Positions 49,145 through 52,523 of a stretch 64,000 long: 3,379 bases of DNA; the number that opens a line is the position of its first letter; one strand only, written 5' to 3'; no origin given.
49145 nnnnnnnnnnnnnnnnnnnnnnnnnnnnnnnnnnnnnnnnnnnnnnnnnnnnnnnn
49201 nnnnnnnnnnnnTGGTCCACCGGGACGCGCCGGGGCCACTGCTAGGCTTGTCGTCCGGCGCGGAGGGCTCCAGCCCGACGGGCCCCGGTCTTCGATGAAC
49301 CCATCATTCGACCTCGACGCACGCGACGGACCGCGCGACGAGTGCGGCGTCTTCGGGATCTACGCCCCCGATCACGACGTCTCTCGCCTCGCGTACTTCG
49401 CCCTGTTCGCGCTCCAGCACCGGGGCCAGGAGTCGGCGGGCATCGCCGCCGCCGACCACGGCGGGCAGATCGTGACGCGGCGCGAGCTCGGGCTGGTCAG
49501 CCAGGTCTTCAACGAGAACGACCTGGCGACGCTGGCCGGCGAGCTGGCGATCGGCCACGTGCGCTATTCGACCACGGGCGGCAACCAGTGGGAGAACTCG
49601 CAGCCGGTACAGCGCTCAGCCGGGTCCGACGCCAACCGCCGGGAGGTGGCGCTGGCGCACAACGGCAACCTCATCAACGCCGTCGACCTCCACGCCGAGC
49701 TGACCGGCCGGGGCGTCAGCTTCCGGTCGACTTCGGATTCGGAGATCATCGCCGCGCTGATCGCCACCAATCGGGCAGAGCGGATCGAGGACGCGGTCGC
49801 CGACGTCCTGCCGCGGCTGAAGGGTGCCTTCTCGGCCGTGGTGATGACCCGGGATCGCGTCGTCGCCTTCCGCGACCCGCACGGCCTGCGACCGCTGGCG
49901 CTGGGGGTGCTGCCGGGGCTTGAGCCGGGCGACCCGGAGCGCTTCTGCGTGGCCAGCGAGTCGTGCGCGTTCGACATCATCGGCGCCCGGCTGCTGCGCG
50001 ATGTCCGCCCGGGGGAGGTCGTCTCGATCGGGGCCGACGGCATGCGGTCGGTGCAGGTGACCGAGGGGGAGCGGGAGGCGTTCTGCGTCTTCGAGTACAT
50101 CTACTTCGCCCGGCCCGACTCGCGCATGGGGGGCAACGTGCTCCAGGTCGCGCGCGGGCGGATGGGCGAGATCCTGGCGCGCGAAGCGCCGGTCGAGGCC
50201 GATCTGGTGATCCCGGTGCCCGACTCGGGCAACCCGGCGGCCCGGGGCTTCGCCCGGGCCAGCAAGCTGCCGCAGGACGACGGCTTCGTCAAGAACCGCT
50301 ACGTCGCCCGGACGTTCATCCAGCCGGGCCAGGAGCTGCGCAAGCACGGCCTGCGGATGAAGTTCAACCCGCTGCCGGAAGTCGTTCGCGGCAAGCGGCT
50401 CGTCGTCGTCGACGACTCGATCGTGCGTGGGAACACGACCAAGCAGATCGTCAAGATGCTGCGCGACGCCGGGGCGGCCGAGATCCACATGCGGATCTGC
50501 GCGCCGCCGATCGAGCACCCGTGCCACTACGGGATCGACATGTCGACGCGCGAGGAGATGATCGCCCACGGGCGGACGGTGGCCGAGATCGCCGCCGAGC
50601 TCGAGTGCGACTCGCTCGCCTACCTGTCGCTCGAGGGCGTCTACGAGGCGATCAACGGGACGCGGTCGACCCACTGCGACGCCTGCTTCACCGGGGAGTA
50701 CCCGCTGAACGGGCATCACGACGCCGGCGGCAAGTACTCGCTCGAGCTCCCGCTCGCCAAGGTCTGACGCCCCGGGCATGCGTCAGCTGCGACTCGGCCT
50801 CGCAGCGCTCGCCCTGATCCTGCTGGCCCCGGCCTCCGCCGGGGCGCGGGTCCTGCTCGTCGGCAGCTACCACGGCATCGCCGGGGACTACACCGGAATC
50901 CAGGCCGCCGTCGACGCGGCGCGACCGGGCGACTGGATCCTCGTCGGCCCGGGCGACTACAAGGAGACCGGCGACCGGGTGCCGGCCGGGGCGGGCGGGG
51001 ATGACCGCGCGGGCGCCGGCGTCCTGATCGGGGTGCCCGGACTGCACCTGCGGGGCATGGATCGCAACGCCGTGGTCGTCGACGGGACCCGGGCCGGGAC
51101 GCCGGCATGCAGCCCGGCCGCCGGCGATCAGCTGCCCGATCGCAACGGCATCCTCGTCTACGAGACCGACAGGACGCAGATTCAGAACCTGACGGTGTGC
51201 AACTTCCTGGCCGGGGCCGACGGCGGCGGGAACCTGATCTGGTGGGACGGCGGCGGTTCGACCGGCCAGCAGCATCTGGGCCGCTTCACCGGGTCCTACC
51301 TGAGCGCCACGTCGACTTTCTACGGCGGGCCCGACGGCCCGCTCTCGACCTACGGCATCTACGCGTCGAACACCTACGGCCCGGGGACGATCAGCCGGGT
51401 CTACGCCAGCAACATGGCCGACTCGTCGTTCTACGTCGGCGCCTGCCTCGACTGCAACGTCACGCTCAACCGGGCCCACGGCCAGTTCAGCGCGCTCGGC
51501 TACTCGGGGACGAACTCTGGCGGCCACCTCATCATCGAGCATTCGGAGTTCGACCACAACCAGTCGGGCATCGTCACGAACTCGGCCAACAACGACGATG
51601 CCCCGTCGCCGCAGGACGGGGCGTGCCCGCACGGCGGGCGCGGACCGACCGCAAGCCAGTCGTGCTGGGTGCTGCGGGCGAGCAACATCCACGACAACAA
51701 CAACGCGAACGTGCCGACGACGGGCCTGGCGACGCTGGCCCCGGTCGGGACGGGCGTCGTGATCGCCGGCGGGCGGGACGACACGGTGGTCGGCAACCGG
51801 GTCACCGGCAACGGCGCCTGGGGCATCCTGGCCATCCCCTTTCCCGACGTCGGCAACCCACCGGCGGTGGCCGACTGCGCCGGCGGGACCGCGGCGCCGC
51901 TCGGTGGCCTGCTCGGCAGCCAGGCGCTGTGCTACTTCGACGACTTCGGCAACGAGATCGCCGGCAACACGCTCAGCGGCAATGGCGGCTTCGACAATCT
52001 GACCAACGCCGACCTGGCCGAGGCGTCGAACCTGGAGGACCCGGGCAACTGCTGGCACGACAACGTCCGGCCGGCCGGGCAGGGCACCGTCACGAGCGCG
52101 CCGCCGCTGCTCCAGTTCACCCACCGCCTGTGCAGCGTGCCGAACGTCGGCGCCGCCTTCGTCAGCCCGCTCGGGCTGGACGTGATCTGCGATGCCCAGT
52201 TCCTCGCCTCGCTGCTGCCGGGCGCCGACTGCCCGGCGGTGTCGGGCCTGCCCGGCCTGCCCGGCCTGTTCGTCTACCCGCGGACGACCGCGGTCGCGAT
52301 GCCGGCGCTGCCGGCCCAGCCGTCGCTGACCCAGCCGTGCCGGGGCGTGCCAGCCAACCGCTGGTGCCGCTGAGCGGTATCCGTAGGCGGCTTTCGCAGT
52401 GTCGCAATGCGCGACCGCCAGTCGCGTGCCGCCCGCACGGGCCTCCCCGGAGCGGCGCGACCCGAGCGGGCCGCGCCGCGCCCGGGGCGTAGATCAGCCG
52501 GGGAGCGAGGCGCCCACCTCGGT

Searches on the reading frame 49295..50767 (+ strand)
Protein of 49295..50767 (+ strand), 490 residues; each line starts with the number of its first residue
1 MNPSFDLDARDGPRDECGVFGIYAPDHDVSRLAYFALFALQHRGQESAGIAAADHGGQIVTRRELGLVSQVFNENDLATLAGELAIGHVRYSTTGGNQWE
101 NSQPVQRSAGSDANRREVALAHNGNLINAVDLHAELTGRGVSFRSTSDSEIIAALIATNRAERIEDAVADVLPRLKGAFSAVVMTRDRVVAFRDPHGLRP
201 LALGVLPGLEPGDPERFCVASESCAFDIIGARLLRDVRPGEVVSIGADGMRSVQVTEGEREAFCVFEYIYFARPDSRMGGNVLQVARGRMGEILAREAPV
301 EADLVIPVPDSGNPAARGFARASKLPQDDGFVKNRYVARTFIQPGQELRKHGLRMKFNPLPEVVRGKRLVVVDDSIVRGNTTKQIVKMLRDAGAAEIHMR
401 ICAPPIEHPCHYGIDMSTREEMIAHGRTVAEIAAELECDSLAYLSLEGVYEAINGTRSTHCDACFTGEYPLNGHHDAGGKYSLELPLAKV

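Call 86: search_protein_families(library=pfam, proteins=[window:49295-50767:+], max_evalue=0.0001)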
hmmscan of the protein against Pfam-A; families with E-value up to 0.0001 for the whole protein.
window:49295-50767:+ (490 aa): 4 families
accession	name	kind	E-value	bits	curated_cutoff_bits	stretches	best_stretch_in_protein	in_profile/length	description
PF13522.11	GATase_6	-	2.2e-19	70.2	27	1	81-206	9-121/130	Glutamine amidotransferase domain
PF13537.11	GATase_7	-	8.3e-16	58.6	25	1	101-223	12-118/123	Glutamine amidotransferase domain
PF00156.33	Pribosyltran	-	4.4e-06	26.5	26.3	1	289-399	18-120/158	Phosphoribosyl transferase domain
PF13230.11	GATase_4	-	5e-06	26.1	23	1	81-164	70-145/272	Glutamine amidotransferases class-II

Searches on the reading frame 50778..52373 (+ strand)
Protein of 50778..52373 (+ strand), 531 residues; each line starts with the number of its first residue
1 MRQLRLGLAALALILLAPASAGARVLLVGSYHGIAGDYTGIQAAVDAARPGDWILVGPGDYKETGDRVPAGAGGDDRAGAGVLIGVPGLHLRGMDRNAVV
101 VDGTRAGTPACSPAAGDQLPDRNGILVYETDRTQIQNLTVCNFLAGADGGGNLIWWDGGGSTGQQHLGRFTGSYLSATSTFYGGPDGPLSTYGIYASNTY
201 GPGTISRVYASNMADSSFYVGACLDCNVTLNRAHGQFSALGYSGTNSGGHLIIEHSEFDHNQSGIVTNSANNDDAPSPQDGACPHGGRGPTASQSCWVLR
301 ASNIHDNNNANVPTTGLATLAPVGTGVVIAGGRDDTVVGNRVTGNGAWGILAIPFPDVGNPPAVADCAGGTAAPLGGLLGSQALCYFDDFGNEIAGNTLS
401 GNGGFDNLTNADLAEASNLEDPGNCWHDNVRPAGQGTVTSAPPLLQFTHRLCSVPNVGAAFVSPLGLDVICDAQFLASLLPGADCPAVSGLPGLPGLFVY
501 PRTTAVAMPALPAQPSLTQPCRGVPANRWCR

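Call 86: search_protein_families(library=pfam, proteins=[window:50778-52373:+], max_evalue=0.0001)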
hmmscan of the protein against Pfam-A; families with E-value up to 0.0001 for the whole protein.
window:50778-52373:+ (531 aa): 1 family
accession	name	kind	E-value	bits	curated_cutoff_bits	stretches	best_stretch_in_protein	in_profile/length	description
PF13229.12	Beta_helix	-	1.2e-05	25.4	25.9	0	123-271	1-124/158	Right handed beta helix region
